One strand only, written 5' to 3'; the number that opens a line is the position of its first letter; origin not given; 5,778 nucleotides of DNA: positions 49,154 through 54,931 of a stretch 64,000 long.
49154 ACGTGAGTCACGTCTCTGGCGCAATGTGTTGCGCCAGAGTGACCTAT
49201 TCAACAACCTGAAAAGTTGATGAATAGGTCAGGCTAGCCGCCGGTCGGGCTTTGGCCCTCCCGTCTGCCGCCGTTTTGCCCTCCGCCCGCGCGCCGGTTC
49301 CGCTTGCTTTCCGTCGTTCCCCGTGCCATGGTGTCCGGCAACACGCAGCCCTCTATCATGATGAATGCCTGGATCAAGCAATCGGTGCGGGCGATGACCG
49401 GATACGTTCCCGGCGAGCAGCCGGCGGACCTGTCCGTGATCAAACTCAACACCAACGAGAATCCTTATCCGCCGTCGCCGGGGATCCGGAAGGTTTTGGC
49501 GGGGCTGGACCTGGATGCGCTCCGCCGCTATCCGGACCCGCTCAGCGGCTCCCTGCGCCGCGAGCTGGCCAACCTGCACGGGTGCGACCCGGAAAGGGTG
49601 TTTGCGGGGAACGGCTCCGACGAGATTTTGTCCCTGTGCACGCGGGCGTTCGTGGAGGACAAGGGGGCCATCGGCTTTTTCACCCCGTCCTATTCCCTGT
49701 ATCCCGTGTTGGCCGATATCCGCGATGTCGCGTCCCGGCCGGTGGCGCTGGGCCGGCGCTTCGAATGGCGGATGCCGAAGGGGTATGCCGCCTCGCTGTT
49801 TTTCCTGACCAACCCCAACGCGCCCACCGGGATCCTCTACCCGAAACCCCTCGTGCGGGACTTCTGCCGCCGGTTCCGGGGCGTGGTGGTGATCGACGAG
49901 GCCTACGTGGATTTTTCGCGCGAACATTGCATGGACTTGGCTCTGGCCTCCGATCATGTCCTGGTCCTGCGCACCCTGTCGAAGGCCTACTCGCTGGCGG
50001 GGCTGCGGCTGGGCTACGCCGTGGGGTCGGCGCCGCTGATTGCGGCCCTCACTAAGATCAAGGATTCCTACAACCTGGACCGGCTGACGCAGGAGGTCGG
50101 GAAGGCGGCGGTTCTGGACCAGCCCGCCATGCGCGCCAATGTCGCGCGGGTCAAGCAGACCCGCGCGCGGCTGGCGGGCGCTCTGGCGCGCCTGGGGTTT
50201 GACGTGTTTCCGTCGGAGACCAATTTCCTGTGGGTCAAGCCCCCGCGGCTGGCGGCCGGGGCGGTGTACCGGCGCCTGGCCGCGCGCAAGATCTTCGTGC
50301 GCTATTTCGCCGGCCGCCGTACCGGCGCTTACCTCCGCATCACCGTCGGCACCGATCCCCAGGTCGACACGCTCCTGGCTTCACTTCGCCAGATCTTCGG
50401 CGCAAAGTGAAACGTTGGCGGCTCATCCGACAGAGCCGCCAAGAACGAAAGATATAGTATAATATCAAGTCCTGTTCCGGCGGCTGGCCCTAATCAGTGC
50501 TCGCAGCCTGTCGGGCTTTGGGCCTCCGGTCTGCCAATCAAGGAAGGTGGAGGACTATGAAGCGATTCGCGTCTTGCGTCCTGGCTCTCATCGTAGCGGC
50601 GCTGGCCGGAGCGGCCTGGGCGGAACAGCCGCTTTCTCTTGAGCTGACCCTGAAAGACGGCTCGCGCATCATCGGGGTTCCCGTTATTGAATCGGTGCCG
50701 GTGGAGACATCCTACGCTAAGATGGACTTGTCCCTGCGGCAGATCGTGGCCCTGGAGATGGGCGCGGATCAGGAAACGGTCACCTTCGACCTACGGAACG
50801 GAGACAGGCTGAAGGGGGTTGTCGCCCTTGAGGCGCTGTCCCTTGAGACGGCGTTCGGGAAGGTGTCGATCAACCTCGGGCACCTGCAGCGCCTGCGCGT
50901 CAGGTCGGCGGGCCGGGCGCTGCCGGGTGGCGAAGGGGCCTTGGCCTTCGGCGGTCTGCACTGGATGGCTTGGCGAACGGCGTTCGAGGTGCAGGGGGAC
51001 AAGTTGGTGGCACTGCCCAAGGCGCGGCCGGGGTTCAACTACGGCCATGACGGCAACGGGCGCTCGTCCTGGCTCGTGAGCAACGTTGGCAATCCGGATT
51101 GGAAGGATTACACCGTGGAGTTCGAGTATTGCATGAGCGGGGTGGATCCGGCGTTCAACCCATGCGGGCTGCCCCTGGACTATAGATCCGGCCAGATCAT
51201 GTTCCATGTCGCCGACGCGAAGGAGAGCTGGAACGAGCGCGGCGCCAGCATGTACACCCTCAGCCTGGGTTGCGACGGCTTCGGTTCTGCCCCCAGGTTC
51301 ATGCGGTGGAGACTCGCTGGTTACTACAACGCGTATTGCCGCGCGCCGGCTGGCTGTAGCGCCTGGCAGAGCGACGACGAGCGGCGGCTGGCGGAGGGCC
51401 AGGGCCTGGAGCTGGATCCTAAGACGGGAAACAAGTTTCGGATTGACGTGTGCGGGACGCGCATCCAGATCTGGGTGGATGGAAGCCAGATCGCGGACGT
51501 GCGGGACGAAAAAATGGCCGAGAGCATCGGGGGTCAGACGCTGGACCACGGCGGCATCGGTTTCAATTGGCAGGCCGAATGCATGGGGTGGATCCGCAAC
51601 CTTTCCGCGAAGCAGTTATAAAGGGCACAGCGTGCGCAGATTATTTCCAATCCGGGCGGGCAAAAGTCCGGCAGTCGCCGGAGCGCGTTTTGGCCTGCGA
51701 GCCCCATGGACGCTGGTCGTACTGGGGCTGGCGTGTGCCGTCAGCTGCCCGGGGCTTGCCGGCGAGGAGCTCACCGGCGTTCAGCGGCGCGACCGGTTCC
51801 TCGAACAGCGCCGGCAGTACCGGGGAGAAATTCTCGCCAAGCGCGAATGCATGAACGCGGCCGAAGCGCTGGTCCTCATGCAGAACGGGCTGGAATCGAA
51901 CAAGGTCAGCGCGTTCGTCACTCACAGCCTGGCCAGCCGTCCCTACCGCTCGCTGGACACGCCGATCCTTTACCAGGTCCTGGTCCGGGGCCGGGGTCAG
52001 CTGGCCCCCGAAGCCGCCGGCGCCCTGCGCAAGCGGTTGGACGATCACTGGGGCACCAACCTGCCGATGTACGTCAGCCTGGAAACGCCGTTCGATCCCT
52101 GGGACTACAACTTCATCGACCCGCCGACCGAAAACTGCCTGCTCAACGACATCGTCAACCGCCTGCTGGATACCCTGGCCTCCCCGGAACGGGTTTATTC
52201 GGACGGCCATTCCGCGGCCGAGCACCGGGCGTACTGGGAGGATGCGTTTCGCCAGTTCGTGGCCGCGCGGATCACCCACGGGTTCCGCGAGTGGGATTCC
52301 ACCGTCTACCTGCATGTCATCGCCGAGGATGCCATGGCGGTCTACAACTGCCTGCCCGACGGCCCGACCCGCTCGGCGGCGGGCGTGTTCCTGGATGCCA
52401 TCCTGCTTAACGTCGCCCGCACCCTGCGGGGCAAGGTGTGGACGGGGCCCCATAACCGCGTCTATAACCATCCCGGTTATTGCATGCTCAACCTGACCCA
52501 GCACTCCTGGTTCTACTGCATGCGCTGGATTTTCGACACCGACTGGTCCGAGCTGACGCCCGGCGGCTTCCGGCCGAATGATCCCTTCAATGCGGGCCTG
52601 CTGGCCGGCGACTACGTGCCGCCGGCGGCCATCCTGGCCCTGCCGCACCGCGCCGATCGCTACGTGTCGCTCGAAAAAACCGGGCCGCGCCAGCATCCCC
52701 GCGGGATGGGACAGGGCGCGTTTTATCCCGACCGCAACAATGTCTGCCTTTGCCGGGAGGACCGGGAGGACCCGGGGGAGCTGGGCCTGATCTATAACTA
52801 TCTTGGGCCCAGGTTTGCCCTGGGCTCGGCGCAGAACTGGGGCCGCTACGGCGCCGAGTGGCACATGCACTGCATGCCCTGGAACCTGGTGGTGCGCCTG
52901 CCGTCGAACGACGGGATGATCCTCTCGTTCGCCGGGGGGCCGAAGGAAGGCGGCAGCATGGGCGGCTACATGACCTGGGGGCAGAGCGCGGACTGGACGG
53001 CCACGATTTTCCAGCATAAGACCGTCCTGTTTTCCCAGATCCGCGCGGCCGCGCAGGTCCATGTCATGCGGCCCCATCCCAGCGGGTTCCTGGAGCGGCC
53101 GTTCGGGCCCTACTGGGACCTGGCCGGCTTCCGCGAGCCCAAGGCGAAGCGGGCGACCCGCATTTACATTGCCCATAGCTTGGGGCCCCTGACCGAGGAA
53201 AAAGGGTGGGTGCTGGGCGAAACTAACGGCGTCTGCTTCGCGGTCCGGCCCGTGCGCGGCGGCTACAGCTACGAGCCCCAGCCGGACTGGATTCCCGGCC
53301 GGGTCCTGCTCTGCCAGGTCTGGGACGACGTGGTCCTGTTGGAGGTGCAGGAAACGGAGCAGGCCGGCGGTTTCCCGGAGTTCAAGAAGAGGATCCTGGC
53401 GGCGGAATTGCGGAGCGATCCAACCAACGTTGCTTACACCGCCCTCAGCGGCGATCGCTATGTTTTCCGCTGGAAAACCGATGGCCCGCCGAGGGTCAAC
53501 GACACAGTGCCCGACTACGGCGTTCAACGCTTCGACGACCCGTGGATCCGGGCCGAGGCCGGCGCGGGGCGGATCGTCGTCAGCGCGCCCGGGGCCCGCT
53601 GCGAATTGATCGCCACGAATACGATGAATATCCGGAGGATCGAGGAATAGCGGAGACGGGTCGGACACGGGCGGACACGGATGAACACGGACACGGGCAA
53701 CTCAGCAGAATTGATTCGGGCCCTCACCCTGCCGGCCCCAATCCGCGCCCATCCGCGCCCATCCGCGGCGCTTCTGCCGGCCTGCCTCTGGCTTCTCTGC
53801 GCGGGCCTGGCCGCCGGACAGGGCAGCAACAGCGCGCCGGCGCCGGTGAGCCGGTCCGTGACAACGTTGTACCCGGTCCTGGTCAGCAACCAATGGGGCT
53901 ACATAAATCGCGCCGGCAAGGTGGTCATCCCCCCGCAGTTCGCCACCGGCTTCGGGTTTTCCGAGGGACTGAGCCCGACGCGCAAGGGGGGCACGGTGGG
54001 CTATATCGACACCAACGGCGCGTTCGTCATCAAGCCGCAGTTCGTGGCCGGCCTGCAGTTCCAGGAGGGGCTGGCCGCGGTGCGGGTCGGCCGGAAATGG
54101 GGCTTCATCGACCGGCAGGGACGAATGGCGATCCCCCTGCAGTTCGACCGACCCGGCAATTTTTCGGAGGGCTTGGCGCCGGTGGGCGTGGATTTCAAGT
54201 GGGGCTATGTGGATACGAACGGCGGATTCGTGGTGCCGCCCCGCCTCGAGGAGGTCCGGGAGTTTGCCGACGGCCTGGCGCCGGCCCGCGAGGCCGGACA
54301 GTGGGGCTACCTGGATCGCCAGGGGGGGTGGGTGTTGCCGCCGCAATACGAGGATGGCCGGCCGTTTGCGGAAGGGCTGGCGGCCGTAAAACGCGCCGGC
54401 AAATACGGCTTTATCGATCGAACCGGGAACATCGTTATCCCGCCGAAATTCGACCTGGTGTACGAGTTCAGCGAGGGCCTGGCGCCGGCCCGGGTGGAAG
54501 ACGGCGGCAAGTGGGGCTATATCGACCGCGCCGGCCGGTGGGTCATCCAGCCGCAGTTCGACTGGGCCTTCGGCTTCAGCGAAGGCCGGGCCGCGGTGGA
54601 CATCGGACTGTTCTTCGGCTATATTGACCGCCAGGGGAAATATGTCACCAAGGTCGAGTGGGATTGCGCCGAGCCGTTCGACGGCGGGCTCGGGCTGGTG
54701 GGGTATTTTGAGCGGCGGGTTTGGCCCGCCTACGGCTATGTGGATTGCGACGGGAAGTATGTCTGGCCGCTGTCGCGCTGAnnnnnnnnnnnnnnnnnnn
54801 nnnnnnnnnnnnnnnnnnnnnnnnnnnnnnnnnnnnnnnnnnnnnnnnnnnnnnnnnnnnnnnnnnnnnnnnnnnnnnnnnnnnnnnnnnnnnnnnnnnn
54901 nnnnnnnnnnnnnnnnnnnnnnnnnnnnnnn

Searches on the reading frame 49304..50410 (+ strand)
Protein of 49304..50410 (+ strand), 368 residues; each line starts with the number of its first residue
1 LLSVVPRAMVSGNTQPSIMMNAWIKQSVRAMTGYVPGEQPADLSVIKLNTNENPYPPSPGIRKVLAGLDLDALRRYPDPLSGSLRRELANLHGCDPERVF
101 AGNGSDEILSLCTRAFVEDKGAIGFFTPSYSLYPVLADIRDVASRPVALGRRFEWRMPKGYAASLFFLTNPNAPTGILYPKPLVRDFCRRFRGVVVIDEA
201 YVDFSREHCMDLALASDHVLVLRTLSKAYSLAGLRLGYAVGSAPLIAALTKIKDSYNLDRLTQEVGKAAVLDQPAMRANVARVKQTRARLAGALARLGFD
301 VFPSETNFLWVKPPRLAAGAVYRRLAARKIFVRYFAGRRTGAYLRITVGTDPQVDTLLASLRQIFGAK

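Call 13: search_protein_families(library=pfam, proteins=[window:49304-50410:+])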
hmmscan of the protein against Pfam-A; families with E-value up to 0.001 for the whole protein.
window:49304-50410:+ (368 aa): 1 family
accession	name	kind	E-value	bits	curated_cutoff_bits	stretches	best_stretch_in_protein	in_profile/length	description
PF00155.27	Aminotran_1_2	-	1.5e-51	176.1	19.7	1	45-361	3-361/361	Aminotransferase class I and II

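Call 38: find_homologous_proteins(query=window:49358-50410:+, max_evalue=1e-30)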
Query window:49358-50410:+ (350 aa): 7997 proteins with E <= 1e-30 among 8000 candidates; the best 120 are listed.
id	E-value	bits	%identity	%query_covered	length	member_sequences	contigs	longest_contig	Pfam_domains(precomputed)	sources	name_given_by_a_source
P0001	8.5e-231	783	100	100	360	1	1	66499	PF00155.28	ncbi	-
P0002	9.5e-183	625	82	100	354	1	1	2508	PF00155.28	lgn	-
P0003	2.4e-182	624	81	100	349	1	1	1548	PF00155.28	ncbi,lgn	-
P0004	2.9e-182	623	80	100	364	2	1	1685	PF00155.28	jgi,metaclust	metaclust:\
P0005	1.6e-169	582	76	99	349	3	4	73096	PF00155.28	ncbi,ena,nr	ncbi:MAG: histidinol-phosphate transaminase [Verrucomicrobia bacterium]|nr:histidinol-phosphate tran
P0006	2.8e-165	568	73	99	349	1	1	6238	PF00155.28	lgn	-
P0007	1.2e-164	565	76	96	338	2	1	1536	PF00155.28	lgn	-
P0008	1.7e-163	562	75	96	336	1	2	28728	PF00155.28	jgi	jgi:histidinol-phosphate aminotransferase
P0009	4.5e-161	554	75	98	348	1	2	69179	PF00155.28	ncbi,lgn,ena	-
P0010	3.0e-157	541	71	97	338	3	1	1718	PF00155.28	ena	-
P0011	3.0e-156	538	71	97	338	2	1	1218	PF00155.28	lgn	-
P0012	1.7e-154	532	70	99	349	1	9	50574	PF00155.28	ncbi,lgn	-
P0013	1.5e-151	522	69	96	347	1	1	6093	PF00155.28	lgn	-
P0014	1.7e-149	516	68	96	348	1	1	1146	PF00155.28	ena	-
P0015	3.2e-148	512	64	99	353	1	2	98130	PF00155.28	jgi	-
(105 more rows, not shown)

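Call 39: find_encoding_contigs(protein=P0001, flank=3000, max_places=3)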
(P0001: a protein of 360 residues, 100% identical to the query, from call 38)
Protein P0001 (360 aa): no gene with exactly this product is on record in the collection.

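Call 40: find_encoding_contigs(protein=P0005, flank=10000, max_places=4)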
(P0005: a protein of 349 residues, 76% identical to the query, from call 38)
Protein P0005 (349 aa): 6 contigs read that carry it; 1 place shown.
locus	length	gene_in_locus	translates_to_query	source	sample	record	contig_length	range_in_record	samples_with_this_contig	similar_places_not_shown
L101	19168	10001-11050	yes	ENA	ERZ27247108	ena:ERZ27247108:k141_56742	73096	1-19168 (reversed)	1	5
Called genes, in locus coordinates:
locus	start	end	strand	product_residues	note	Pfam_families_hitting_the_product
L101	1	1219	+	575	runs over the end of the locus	PF00149:Metallophos, PF02872:5_nucleotid_C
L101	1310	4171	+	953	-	PF00005:ABC_tran (faint), PF02463:SMC_N (faint), PF13191:AAA_16 (faint), PF13304:AAA_21 (faint), PF13476:AAA_23 (faint), PF13555:AAA_29 (faint), PF17760:UvrA_inter, PF17755:UvrA_DNA-bind, +1 more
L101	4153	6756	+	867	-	PF12895:ANAPC3 (faint), PF21545:T7SS_EccA1_N (faint), PF25058:ARM_TT21 (faint), PF00515:TPR_1 (faint), PF13424:TPR_12 (weak), PF13174:TPR_6 (weak), PF13525:YfiO (weak), PF13432:TPR_16, +5 more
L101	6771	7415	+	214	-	PF01618:MotA_ExbB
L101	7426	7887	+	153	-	PF02472:ExbD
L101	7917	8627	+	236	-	-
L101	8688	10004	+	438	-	PF00815:Histidinol_dh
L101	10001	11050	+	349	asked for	PF00155:Aminotran_1_2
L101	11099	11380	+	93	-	-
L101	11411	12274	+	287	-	PF04909:Amidohydro_2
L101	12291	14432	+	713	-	PF13802:Gal_mutarotas_2, PF01055:Glyco_hydro_31_2nd, PF21365:Glyco_hydro_31_3rd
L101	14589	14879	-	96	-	PF00076:RRM_1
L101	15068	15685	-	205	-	-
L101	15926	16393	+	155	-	PF23564:EF-hand_FSTL1 (faint), PF13499:EF-hand_7 (faint), PF13833:EF-hand_8 (faint), PF00036:EF-hand_1 (faint), PF13202:EF-hand_5 (faint), PF13405:EF-hand_6 (faint)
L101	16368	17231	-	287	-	PF00582:Usp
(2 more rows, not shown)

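Call 41: find_encoding_contigs(protein=P0009, flank=10000, max_places=3)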
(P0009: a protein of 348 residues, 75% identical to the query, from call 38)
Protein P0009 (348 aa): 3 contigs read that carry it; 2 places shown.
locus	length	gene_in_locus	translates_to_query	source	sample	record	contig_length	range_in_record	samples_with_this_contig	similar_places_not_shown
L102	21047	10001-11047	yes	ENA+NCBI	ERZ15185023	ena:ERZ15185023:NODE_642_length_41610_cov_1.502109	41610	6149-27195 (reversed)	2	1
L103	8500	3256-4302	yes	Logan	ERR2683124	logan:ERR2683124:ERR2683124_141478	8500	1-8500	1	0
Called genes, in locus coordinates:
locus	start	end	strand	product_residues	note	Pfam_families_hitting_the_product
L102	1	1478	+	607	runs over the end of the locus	PF01336:tRNA_anti-codon, PF00152:tRNA-synt_2, PF02938:GAD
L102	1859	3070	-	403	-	PF07690:MFS_1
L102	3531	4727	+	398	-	-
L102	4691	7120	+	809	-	PF01558:POR, PF10371:EKR, PF00037:Fer4, PF12837:Fer4_6 (weak), PF12838:Fer4_7, PF13237:Fer4_10, PF13484:Fer4_16, PF02775:TPP_enzyme_C, +2 more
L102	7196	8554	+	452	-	PF01546:Peptidase_M20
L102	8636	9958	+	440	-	PF00815:Histidinol_dh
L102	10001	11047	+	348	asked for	PF00155:Aminotran_1_2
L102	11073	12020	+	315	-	PF00248:Aldo_ket_red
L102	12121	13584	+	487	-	PF00149:Metallophos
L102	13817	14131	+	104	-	PF04326:SLFN_AlbA_2 (faint)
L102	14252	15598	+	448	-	PF03477:ATP-cone, PF13191:AAA_16 (faint), PF00485:PRK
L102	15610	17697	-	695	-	PF03583:LIP, PF01839:FG-GAP (faint), PF13517:FG-GAP_3 (weak)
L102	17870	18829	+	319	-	PF05448:AXE1, PF01738:DLH (faint), PF02129:Peptidase_S15 (faint), PF12146:Hydrolase_4 (faint), PF00561:Abhydrolase_1 (weak), PF12697:Abhydrolase_6 (weak), PF00326:Peptidase_S9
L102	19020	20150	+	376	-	PF01208:URO-D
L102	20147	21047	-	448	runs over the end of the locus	PF01523:PmbA_TldD_1st (weak), PF19289:PmbA_TldD_3rd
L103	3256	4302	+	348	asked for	PF00155:Aminotran_1_2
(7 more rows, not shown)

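Call 45: find_encoding_contigs(protein=P0002, flank=3000, max_places=3)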
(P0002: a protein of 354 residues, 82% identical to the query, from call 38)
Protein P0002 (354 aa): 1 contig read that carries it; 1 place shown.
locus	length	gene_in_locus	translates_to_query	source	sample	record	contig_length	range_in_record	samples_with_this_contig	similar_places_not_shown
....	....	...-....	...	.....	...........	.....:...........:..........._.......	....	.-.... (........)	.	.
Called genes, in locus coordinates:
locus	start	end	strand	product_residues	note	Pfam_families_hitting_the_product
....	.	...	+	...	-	?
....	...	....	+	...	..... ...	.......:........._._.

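Call 46: find_encoding_contigs(protein=P0008, flank=10000, max_places=3)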
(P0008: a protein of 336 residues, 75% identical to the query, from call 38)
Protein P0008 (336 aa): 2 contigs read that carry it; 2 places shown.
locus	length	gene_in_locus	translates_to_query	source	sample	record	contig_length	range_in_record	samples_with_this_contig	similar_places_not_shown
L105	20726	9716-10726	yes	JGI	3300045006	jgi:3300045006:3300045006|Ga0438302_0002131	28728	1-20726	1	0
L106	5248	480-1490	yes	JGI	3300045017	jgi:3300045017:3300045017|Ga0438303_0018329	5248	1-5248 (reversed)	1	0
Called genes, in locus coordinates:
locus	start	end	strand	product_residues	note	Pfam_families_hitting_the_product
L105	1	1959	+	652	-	PF17755:UvrA_DNA-bind, PF02463:SMC_N (faint), PF00005:ABC_tran (faint), PF13304:AAA_21 (faint)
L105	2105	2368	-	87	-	-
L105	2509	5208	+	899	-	PF12895:ANAPC3 (faint), PF07719:TPR_2 (faint), PF13181:TPR_8 (faint), PF13424:TPR_12 (faint), PF13428:TPR_14 (faint), PF13432:TPR_16 (faint), PF13525:YfiO (faint), PF14559:TPR_19 (faint), +2 more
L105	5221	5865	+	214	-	PF01618:MotA_ExbB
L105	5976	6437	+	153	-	PF02472:ExbD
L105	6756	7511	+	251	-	-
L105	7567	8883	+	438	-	PF00815:Histidinol_dh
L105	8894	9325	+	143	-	-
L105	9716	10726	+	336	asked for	PF00155:Aminotran_1_2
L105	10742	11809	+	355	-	PF01208:URO-D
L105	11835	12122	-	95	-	-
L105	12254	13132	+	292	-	PF01263:Aldose_epim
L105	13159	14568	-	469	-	PF00079:Serpin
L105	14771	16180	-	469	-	-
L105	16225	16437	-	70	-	-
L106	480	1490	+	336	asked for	PF00155:Aminotran_1_2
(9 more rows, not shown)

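Call 47: find_encoding_contigs(protein=P0006, flank=6000, max_places=3)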
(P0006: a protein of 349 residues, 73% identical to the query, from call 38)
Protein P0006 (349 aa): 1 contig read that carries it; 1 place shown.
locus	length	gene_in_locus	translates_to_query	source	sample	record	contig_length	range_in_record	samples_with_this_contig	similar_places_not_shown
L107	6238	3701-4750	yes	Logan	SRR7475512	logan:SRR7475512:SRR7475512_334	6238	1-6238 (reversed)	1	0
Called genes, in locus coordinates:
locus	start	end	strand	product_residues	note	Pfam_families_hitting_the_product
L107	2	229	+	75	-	?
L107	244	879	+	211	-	PF01618:MotA_ExbB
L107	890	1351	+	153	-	PF02472:ExbD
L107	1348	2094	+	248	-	-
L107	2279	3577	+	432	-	PF00815:Histidinol_dh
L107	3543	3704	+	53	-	-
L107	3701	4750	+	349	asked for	PF00155:Aminotran_1_2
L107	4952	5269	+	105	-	-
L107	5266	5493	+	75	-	PF09720:Unstab_antitox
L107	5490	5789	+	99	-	-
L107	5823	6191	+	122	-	-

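Call 83: list_cluster_members(proteins=[P0001])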
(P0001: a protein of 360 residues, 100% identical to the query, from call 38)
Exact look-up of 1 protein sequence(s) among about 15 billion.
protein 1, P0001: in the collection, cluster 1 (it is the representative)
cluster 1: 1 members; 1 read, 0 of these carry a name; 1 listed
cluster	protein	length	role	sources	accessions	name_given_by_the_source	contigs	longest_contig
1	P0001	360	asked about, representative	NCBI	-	-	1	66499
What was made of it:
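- Tried and rejected: The source contig could therefore not be retrieved, and the cluster look-up gave no organism name (call 83).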

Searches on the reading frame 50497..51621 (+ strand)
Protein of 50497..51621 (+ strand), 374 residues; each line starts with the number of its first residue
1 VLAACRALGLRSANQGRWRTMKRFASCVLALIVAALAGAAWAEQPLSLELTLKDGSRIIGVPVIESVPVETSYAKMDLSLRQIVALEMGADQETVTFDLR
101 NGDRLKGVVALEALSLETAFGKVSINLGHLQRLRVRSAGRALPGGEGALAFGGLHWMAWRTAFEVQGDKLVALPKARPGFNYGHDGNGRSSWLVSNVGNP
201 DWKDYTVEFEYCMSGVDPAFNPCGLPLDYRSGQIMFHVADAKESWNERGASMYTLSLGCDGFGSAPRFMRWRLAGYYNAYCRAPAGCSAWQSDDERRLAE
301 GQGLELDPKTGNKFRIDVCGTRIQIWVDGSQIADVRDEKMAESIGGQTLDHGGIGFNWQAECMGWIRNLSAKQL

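Call 13: search_protein_families(library=pfam, proteins=[window:50497-51621:+])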
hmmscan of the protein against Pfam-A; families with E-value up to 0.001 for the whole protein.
window:50497-51621:+ (374 aa): 1 family
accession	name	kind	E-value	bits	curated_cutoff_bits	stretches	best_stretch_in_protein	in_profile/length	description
PF06439.18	3keto-disac_hyd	-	1.9e-05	25.2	26.8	1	188-369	40-184/187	3-keto-disaccharide hydrolase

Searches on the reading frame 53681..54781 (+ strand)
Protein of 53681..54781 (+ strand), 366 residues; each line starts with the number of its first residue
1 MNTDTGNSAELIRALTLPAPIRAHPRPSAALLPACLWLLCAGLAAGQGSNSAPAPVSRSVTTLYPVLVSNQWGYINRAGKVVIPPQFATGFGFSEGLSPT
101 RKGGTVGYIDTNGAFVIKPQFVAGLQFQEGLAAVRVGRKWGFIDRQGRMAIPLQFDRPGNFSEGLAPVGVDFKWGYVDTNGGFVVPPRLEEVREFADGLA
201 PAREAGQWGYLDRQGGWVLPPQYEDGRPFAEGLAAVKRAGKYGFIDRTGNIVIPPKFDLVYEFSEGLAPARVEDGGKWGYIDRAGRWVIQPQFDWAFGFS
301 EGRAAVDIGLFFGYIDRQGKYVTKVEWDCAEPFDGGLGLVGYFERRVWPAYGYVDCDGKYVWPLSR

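Call 13: search_protein_families(library=pfam, proteins=[window:53681-54781:+])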
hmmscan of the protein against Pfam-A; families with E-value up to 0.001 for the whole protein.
window:53681-54781:+ (366 aa): 1 family
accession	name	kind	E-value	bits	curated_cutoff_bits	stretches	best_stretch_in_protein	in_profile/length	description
PF14903.11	WG_beta_rep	-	8.3e-88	288.4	25.6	8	242-278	1-35/35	WG containing repeat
